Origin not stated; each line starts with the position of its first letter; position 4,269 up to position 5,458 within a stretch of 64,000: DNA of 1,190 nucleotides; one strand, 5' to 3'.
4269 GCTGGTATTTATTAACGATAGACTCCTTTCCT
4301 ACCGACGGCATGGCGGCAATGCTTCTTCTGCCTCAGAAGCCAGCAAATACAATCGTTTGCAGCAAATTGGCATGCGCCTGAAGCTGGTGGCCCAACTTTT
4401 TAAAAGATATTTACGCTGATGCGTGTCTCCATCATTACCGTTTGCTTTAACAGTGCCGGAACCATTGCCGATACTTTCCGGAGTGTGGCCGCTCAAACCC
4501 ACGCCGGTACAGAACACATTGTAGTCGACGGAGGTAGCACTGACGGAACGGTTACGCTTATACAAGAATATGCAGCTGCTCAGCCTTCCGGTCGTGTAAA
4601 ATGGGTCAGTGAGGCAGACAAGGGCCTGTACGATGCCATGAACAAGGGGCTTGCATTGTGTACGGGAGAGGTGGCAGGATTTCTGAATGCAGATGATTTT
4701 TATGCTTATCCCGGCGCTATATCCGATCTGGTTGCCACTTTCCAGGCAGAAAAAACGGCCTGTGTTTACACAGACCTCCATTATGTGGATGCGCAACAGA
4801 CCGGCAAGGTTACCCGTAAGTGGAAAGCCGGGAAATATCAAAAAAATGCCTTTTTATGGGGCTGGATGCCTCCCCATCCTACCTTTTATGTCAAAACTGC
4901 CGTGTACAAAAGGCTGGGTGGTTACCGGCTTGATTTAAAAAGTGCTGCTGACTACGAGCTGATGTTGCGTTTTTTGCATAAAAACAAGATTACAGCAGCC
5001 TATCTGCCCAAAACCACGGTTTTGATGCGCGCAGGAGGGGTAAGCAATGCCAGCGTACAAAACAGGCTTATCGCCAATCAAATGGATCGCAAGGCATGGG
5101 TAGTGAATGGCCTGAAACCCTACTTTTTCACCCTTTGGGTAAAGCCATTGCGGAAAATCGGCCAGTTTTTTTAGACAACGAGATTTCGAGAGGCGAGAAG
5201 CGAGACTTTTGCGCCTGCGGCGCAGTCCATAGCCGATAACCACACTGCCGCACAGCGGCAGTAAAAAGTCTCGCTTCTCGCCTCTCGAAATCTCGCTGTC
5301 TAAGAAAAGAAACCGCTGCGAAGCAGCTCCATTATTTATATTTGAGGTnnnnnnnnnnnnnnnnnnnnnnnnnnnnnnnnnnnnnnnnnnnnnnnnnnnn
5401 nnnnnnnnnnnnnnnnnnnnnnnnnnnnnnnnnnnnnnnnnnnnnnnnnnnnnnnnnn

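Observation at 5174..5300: Family of nested-palindromic intergenic elements with near-identical 31-nt terminal inverted repeats (two copies, at 5.2 and 59.6 kb)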

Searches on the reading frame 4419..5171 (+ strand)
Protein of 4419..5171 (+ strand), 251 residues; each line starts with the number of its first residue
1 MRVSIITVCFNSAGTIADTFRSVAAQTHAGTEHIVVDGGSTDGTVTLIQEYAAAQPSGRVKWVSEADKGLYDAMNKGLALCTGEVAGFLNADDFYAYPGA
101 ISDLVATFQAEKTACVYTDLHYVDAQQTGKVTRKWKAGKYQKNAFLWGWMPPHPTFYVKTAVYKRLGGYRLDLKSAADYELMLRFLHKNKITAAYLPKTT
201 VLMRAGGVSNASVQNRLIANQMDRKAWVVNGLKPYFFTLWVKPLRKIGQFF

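Call 11: search_protein_families(library=pfam, proteins=[window:4419-5171:+])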
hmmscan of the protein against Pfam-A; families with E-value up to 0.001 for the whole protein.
window:4419-5171:+ (251 aa): 3 families
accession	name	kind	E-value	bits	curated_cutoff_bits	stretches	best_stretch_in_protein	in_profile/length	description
PF00535.33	Glycos_transf_2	-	8e-26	91.4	23.3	1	4-148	1-146/168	Glycosyl transferase family 2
PF13641.12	Glyco_tranf_2_3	-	1.2e-09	39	27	1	3-201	3-209/230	Glycosyltransferase like family 2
PF10111.15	Glyco_tranf_2_2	-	4.7e-08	33.3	27.3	1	8-194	5-208/276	Glycosyltransferase like family 2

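Call 14: find_encoding_contigs(protein=window:4419-5171:+, flank=10000, max_places=10)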
Protein window:4419-5171:+ (251 aa): 2 contigs read that carry it; 2 places shown.
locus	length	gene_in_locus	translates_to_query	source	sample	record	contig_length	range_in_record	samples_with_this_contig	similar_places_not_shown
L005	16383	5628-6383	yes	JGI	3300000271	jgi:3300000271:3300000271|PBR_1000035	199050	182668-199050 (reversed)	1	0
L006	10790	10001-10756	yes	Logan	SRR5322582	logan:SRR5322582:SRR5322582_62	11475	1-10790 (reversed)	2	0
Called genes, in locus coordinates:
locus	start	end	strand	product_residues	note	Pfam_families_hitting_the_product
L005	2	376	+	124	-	?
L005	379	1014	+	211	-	PF13489:Methyltransf_23, PF07021:MetW, PF13847:Methyltransf_31, PF08241:Methyltransf_11, PF08242:Methyltransf_12, PF13649:Methyltransf_25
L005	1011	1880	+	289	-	PF00535:Glycos_transf_2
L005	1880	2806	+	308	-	PF00535:Glycos_transf_2, PF10111:Glyco_tranf_2_2, PF13641:Glyco_tranf_2_3, PF13632:Glyco_trans_2_3 (weak)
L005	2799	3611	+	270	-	-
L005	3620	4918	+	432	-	PF04932:Wzy_C (weak)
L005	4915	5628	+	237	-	PF00535:Glycos_transf_2, PF13641:Glyco_tranf_2_3 (weak)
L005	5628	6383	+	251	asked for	PF00535:Glycos_transf_2, PF10111:Glyco_tranf_2_2, PF13641:Glyco_tranf_2_3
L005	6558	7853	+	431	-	PF00483:NTP_transferase, PF12804:NTP_transf_3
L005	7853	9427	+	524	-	-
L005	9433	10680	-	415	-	PF04932:Wzy_C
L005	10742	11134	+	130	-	PF04138:GtrA_DPMS_TM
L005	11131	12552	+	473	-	PF13231:PMT_2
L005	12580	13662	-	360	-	PF00953:Glycos_transf_4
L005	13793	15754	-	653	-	PF13727:CoA_binding_3, PF00106:adh_short (faint), PF01073:3Beta_HSD, PF01370:Epimerase, PF02719:Polysacc_synt_2, PF04321:RmlD_sub_bind, PF08659:KR (weak), PF16363:GDP_Man_Dehyd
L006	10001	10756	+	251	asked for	PF00535:Glycos_transf_2, PF10111:Glyco_tranf_2_2, PF13641:Glyco_tranf_2_3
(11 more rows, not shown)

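Call 59: find_homologous_proteins(query=window:4419-5171:+, max_evalue=1e-20)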
Query window:4419-5171:+ (251 aa): 7962 proteins with E <= 1e-20 among 8000 candidates; the best 120 are listed.
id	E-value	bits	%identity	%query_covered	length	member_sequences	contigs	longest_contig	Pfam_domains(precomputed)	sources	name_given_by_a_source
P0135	4.5e-168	575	100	100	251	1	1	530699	PF10111.15,PF13641.13,PF00535.33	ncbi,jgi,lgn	-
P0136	4.4e-120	418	69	100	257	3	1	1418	PF10111.15,PF13641.13,PF00535.33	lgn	-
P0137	1.7e-118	412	70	100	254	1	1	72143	PF10111.15,PF13641.13,PF00535.33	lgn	-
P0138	7.1e-116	404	70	100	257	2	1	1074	PF10111.15,PF13641.13,PF00535.33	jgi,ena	jgi:glycosyltransferase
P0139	8.9e-114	397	68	100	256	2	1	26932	PF10111.15,PF00535.33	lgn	-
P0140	1.0e-107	377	65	100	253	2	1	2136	PF10111.15,PF13641.13,PF00535.33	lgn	-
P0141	1.4e-107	377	64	99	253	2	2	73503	PF10111.15,PF13641.13,PF00535.33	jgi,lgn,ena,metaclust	metaclust:\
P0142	1.9e-107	376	64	99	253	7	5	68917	PF10111.15,PF13641.13,PF00535.33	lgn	-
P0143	2.6e-107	376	65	99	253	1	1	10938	PF10111.15,PF13641.13,PF00535.33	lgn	-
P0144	4.2e-107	375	64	100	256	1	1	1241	PF10111.15,PF13641.13,PF00535.33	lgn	-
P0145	1.4e-106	373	64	99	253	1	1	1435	PF10111.15,PF13641.13,PF00535.33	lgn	-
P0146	1.7e-105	370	63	100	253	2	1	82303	PF10111.15,PF13641.13,PF00535.33,PF12804.14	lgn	-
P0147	7.0e-105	368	62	100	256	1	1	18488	PF10111.15,PF13641.13,PF00535.33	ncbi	-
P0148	7.2e-105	368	62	100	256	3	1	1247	PF10111.15,PF13641.13,PF00535.33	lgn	-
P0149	2.4e-104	366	63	99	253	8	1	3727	PF10111.15,PF13641.13,PF00535.33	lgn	-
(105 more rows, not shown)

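Call 60: find_encoding_contigs(protein=P0137, flank=6000, max_places=2)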
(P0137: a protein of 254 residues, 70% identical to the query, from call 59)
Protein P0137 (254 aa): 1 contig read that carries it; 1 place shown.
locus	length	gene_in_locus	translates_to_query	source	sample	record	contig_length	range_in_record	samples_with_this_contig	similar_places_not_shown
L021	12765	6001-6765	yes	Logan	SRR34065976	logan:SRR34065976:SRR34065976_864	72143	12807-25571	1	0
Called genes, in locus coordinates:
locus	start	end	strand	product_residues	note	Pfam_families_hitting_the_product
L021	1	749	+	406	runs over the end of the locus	PF01943:Polysacc_synt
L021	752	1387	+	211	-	PF13489:Methyltransf_23, PF07021:MetW (weak), PF13847:Methyltransf_31, PF08241:Methyltransf_11, PF08242:Methyltransf_12, PF13649:Methyltransf_25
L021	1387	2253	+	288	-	PF00535:Glycos_transf_2, PF13641:Glyco_tranf_2_3 (faint), PF13632:Glyco_trans_2_3 (weak)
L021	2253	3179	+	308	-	PF00535:Glycos_transf_2, PF10111:Glyco_tranf_2_2, PF13641:Glyco_tranf_2_3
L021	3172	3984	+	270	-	-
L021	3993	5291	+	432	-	-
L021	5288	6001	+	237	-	PF00535:Glycos_transf_2, PF13641:Glyco_tranf_2_3 (weak)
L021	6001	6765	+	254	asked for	PF00535:Glycos_transf_2, PF10111:Glyco_tranf_2_2, PF13641:Glyco_tranf_2_3 (weak)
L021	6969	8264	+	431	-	PF00483:NTP_transferase, PF12804:NTP_transf_3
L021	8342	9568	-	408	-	PF04932:Wzy_C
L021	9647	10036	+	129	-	PF04138:GtrA_DPMS_TM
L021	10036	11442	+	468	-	-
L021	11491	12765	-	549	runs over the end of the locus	-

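Call 61: find_encoding_contigs(protein=P0139, flank=6000, max_places=2)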
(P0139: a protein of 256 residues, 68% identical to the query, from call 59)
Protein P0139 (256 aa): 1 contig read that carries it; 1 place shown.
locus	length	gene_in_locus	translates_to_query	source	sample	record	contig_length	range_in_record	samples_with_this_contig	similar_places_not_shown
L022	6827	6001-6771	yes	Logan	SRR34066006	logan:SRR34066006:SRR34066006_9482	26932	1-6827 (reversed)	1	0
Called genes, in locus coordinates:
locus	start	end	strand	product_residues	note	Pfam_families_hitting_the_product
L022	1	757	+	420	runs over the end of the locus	PF01943:Polysacc_synt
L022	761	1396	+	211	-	PF13489:Methyltransf_23, PF07021:MetW (weak), PF13847:Methyltransf_31, PF08241:Methyltransf_11, PF08242:Methyltransf_12, PF13649:Methyltransf_25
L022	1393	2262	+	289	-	PF00535:Glycos_transf_2, PF10111:Glyco_tranf_2_2 (faint), PF13641:Glyco_tranf_2_3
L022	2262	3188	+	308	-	PF00535:Glycos_transf_2, PF10111:Glyco_tranf_2_2, PF13641:Glyco_tranf_2_3, PF13632:Glyco_trans_2_3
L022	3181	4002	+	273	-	-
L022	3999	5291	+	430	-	PF04932:Wzy_C (weak)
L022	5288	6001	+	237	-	PF00535:Glycos_transf_2, PF10111:Glyco_tranf_2_2 (weak), PF13641:Glyco_tranf_2_3 (weak)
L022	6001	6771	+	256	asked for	PF00535:Glycos_transf_2, PF10111:Glyco_tranf_2_2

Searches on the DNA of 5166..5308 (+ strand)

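Call 40: search_dna_similar(query=window:5166-5308:+, collection=plasmids, mode=distant, max_evalue=0.01)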
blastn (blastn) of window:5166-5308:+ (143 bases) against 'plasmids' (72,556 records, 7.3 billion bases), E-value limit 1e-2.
No match.
